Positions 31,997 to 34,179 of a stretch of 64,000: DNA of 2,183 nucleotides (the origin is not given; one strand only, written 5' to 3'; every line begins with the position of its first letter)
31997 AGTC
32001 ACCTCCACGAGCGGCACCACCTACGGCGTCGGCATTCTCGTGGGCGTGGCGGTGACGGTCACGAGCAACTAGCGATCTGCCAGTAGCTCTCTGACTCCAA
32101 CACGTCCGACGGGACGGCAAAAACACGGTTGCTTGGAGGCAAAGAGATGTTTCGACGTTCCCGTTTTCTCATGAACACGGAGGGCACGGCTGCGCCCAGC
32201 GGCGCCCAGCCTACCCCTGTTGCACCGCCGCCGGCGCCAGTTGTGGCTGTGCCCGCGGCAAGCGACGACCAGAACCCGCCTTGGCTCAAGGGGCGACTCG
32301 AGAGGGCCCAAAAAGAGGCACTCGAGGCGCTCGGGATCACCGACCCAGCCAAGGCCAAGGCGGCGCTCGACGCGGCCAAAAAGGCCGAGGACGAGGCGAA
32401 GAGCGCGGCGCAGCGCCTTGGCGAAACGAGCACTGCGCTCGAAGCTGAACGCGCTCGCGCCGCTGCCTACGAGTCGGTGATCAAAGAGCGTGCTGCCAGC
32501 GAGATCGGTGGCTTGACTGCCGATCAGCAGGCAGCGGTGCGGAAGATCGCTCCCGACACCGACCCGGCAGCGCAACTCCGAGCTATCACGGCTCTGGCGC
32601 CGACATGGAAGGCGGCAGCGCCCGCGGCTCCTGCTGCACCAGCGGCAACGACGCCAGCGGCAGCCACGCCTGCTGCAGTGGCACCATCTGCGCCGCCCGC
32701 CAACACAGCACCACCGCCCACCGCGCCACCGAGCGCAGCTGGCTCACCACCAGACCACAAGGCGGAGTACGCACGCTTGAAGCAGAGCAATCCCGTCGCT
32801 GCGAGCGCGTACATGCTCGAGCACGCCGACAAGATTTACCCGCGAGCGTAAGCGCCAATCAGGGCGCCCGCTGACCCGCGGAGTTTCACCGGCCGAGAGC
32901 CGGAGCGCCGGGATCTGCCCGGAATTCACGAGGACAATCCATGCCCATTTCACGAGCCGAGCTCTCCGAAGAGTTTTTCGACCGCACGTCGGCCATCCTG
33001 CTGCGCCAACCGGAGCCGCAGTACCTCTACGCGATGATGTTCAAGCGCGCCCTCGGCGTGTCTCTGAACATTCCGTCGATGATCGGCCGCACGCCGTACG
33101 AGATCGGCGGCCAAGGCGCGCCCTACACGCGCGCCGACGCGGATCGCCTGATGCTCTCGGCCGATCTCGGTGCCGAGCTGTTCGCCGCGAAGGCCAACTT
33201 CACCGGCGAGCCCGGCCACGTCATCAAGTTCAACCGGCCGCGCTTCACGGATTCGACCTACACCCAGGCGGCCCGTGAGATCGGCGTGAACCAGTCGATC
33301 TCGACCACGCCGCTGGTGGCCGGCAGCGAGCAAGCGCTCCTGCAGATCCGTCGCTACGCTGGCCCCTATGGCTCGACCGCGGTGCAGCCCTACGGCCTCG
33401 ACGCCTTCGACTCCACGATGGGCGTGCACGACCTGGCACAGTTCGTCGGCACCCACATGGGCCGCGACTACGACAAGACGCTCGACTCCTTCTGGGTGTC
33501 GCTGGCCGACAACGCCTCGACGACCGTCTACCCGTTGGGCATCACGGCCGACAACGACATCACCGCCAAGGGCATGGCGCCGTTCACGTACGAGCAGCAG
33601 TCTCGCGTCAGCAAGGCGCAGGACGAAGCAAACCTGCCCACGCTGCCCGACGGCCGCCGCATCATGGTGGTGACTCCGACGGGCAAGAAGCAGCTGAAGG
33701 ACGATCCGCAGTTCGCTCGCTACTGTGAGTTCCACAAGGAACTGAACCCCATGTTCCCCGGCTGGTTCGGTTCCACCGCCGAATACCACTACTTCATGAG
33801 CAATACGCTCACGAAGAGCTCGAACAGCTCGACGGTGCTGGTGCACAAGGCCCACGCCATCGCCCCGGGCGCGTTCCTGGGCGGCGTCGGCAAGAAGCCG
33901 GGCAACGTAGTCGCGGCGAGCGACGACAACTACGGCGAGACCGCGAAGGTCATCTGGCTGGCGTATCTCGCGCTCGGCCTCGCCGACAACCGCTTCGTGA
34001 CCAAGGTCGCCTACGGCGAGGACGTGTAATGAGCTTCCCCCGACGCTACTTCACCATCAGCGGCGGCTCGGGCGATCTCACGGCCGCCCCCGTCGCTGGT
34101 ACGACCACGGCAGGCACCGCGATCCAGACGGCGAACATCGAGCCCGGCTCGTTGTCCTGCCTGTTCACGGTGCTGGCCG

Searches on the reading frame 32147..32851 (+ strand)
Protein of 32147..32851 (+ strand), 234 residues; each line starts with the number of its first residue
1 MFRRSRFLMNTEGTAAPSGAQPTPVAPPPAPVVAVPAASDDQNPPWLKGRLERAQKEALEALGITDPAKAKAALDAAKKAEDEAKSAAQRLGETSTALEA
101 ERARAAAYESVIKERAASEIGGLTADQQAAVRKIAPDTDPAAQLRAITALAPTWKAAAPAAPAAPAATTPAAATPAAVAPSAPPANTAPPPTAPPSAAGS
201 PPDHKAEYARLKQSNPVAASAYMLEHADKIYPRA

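Call 10: search_protein_families(library=phrogs, proteins=[window:32147-32851:+], max_evalue=0.001)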
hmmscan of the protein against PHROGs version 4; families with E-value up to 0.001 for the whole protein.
window:32147-32851:+ (234 aa): 1 family
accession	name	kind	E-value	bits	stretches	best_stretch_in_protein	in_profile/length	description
phrog_2303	-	head and packaging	3.7e-05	24.6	1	47-132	61-146/219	head scaffolding protein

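Call 32: search_protein_families(library=pfam, proteins=[window:32147-32851:+], max_evalue=0.1)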
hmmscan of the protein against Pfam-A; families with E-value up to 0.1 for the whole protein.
window:32147-32851:+ (234 aa): 1 family
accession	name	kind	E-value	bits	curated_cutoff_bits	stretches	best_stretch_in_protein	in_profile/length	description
PF21041.3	XMAP215_CLASP_TOG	-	0.031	14.4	27.1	1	102-172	17-93/230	XMAP215/Dis1/CLASP, TOG domain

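Call 58: search_protein_families(library=pfam, proteins=[window:32147-32851:+], max_evalue=0.05)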
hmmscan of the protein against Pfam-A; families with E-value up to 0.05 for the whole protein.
window:32147-32851:+ (234 aa): 1 family
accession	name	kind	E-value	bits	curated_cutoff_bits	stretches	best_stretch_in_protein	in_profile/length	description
PF21041.3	XMAP215_CLASP_TOG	-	0.031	14.4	27.1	0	102-172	17-93/230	XMAP215/Dis1/CLASP, TOG domain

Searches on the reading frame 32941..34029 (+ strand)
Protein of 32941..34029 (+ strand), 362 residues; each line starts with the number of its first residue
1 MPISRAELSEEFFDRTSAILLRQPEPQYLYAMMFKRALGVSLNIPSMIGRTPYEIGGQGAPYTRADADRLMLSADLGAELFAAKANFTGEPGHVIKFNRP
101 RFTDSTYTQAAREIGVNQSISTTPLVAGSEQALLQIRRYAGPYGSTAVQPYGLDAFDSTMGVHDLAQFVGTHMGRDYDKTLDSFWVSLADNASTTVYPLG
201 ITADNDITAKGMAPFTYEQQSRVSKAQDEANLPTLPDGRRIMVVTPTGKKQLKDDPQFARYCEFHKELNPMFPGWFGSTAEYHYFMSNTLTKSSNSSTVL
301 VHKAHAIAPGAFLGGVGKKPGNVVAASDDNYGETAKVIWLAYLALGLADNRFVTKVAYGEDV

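Call 11: search_protein_families(library=pfam, proteins=[window:32941-34029:+], max_evalue=0.01)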
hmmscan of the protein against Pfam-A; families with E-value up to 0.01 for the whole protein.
window:32941-34029:+ (362 aa): 0 families

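Call 12: find_related_loci(query=window:32941-34029:+, collection=viral_contigs, flank=10000)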
Query window:32941-34029:+ (362 aa) in viral_contigs; peptide patterns used: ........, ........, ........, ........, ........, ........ (x = any residue, [..] = any of these).
20 stretches matched a pattern; 19 encode a relative of the query (tblastn E <= 1e-3); 19 distinct loci.
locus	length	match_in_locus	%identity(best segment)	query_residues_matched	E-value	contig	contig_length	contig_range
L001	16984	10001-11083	89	1-362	0e+0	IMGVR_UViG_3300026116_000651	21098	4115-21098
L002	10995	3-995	79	31-362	0e+0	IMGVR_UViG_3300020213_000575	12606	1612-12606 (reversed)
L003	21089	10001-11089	71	1-362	0e+0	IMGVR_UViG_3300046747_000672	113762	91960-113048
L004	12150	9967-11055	72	1-362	1e-178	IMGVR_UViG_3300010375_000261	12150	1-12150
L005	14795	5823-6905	66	1-361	2e-159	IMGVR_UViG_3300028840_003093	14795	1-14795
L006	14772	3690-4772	66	1-361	2e-159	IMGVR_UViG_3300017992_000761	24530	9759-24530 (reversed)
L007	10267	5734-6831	61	1-361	9e-145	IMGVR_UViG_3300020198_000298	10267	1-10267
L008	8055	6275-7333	49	1-353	7e-114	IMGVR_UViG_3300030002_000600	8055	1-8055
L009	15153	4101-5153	51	4-353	1e-106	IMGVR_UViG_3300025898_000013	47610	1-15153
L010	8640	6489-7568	49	4-361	6e-105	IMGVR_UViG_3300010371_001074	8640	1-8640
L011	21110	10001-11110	48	1-360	7e-104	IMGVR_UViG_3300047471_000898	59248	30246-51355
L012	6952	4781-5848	46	3-356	3e-102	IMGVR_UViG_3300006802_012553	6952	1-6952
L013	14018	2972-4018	46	3-352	3e-96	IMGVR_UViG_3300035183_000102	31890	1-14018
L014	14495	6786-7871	43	1-359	5e-90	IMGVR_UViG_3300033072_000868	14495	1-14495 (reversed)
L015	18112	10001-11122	36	1-356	1e-58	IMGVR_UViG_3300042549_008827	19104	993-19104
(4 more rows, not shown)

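Call 20: find_related_loci(query=window:32941-34029:+, collection=genome_contigs, flank=10000)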
Query window:32941-34029:+ (362 aa) in genome_contigs; peptide patterns used: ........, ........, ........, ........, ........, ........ (x = any residue, [..] = any of these).
17 stretches matched a pattern; 3 encode a relative of the query (tblastn E <= 1e-3); 3 distinct loci.
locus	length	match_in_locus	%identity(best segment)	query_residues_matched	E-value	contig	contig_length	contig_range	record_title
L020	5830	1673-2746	48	1-356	2e-108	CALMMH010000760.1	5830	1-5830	MAG TPA_asm: uncultured Phycisphaerales bacterium isolate SRR6284162_bin.47_CONCOCT_v1.1_MAG genome assembly, contig: ER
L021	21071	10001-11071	49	1-356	8e-108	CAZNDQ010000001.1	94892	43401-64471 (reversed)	MAG TPA_asm: uncultured Planctomycetales bacterium isolate SRP193661_co1_48 genome assembly, contig: NODE_278_length_948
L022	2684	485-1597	34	1-354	2e-50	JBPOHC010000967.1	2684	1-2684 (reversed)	MAG: Myxococcota bacterium isolate MAG_1 c_000000106473, whole genome shotgun sequence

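Call 22: find_related_loci(query=A1, collection=viral_contigs, flank=10000)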
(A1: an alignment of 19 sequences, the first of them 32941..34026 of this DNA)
Query A1 (362 aa) in viral_contigs; peptide patterns used: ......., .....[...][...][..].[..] (x = any residue, [..] = any of these).
78 stretches matched a pattern; 38 encode a relative of the query (tblastn E <= 1e-3); 38 distinct loci.
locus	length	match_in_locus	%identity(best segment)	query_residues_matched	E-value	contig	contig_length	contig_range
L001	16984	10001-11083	89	1-362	0e+0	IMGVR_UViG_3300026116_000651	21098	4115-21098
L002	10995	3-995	79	31-362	0e+0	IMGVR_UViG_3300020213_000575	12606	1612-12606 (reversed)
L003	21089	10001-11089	71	1-362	0e+0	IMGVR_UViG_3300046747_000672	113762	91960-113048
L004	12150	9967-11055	72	1-362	3e-178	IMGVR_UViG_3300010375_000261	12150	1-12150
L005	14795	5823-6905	66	1-361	5e-159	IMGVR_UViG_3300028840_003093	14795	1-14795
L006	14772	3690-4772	66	1-361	5e-159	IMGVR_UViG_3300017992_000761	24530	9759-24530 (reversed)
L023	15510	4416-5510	62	3-362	2e-149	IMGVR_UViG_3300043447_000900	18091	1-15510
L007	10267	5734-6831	61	1-361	2e-144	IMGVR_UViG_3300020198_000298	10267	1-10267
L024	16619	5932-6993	52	5-356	2e-114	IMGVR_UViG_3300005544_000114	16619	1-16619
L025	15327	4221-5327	51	3-361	3e-114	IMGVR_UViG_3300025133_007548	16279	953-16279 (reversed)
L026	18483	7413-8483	51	3-356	4e-114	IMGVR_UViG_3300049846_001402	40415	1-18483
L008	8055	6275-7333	49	1-353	2e-113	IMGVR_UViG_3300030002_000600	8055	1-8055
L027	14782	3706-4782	49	1-356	9e-112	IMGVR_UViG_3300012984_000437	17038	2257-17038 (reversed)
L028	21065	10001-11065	51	3-356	1e-111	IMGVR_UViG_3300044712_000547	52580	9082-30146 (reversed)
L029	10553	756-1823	49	1-356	7e-110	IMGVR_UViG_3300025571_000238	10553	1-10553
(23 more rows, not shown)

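Call 23: find_related_loci(query=A1, collection=metagenome_contigs, flank=10000)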
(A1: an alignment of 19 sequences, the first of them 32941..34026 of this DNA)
Query A1 (362 aa) in metagenome_contigs; peptide patterns used: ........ (x = any residue, [..] = any of these).
56 stretches matched a pattern; 51 encode a relative of the query (tblastn E <= 1e-3); 51 distinct loci.
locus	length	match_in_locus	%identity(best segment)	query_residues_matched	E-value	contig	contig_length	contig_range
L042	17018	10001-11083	89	1-362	0e+0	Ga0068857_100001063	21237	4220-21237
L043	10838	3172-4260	87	1-362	0e+0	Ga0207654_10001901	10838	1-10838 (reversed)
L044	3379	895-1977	80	1-362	0e+0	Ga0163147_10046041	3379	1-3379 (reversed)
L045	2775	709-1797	74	1-362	0e+0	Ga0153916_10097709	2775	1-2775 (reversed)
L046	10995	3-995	79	31-362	0e+0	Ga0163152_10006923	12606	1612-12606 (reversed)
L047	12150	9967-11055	72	1-362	2e-178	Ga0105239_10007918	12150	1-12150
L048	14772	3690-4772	66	1-361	4e-159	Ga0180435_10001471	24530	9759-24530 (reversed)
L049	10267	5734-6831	61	1-361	1e-144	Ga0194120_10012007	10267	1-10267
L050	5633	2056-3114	49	1-353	9e-114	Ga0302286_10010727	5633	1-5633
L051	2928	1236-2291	48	1-353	3e-114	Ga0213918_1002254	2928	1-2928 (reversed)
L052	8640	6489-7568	49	4-361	1e-104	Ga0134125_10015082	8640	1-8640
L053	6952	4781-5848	46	3-356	4e-102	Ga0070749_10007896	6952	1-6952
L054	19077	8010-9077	46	1-356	3e-102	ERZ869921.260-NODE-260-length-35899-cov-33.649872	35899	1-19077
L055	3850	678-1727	46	4-356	4e-102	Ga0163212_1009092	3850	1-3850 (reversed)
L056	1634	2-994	48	34-362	3e-102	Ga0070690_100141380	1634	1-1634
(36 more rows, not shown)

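Call 82: search_protein_families(library=phrogs, proteins=[window:32941-34029:+], max_evalue=0.001)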
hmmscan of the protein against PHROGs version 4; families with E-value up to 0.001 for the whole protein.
window:32941-34029:+ (362 aa): 1 family
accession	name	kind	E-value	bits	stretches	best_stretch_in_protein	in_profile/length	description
phrog_1357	-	head and packaging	0.0003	20.9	1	155-348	125-334/356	major head protein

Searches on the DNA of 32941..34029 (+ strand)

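Call 29: search_rna_families(sources=[L009, L011, L001, L004, L021, L038, L014, L095], threshold=gathering)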
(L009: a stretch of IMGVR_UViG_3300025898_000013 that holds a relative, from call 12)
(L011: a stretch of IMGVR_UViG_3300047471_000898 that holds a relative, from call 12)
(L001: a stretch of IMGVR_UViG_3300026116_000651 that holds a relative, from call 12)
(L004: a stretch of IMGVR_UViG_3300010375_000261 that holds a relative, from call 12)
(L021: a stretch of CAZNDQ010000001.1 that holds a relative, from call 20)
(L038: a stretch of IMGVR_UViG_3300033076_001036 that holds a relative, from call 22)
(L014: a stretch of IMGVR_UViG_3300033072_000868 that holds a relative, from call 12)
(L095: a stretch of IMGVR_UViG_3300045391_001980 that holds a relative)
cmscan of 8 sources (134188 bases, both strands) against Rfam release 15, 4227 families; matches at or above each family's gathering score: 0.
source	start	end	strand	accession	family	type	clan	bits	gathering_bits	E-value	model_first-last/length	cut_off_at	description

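Call 30: search_rna_families(source=L009, start=3100, end=3200, threshold=evalue, max_evalue=10, show_alignments=3)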
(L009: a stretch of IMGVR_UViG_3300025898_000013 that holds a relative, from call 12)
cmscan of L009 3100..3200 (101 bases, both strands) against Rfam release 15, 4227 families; matches with E-value up to 10: 2.
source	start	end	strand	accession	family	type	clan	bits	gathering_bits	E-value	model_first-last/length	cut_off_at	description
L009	3136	3174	+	RF03156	L31-Firmicutes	Cis-reg; leader;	CL00118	12.4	33.3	1.4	1-32/32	no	L31-Firmicutes ribosomal protein leader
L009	3111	3140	-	RF00764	mir-191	Gene; miRNA;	-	10.3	54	9.4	4-91/91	no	mir-191 microRNA precursor family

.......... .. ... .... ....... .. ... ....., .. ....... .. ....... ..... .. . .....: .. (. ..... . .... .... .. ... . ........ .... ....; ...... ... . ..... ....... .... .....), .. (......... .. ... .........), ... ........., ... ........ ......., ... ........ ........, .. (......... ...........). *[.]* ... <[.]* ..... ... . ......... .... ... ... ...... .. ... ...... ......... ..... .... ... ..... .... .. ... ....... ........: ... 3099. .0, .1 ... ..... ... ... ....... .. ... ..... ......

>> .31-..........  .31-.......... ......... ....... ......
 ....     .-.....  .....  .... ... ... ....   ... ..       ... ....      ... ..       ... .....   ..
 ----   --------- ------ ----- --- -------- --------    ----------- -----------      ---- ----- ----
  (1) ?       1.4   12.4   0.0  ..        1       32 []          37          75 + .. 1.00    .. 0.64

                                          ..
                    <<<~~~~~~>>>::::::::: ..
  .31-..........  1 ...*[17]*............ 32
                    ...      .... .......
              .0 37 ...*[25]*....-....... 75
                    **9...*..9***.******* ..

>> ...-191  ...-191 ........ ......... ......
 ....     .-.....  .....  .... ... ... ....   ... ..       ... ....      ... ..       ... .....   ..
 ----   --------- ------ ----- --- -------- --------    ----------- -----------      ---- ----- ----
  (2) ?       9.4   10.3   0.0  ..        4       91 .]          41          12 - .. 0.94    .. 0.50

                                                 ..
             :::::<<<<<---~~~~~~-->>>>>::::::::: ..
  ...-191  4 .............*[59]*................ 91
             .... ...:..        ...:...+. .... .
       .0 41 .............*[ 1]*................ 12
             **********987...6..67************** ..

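Call 56: search_rna_families(sources=[L112, L109, L100, L094, L124, L106, L043], threshold=evalue, max_evalue=1, show_alignments=3)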
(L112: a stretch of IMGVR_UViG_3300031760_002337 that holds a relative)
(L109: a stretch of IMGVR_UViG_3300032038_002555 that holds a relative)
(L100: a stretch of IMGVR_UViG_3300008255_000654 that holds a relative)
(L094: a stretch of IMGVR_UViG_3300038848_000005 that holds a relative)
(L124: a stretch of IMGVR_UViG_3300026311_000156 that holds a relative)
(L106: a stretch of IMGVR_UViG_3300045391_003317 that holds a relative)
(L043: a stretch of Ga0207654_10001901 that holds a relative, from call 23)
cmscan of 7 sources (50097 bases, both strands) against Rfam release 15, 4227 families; matches with E-value up to 1: 1.
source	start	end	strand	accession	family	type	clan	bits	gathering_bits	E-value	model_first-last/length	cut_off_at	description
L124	3212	3259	+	RF00655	mir-28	Gene; miRNA;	CL00086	26.7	64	0.76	1-78/78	no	mir-28 microRNA precursor family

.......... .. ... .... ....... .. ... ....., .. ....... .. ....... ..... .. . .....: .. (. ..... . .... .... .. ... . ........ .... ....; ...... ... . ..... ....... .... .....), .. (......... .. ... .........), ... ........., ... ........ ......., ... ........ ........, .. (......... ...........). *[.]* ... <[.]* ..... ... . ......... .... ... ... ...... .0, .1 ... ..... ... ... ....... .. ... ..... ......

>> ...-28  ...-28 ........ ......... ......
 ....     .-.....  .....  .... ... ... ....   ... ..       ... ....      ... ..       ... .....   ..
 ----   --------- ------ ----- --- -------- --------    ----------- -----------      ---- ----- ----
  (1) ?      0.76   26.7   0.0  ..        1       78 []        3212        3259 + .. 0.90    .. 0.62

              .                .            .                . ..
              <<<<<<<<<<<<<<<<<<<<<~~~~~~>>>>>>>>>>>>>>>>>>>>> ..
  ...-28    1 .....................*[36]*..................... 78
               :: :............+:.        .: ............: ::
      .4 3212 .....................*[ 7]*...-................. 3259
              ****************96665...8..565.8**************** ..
